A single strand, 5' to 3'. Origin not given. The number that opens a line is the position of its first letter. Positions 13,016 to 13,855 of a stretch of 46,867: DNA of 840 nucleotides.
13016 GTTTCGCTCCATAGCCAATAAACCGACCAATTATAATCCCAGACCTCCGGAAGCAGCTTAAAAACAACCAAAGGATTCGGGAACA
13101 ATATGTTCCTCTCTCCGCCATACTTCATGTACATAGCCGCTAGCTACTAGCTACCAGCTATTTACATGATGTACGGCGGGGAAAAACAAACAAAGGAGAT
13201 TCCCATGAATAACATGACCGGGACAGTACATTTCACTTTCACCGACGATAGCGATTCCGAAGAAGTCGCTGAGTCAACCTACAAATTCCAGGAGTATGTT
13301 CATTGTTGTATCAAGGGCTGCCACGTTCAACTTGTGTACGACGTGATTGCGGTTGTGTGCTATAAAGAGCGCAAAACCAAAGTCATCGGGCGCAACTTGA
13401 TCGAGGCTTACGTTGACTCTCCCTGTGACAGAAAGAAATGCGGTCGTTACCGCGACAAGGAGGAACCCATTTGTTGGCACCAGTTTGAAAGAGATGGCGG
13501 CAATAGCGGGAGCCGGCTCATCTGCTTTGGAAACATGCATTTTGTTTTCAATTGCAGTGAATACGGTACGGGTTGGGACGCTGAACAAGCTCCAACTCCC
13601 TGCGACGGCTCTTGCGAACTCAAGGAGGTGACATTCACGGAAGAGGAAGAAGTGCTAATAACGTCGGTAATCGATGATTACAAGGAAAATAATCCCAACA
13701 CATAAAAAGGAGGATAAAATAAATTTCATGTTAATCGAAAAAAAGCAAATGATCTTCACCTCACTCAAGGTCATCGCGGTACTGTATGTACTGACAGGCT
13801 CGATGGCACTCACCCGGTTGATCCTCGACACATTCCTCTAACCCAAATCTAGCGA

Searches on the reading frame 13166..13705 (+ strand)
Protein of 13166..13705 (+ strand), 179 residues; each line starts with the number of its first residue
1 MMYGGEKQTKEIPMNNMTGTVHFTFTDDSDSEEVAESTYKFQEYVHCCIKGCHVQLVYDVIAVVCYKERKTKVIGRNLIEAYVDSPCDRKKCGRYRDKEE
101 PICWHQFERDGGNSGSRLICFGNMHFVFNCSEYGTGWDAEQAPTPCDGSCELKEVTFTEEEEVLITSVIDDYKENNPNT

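Call 64: find_encoding_contigs(protein=window:13166-13705:+, flank=10000, max_places=6)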
Protein window:13166-13705:+ (179 aa): no gene with exactly this product is on record in the collection.
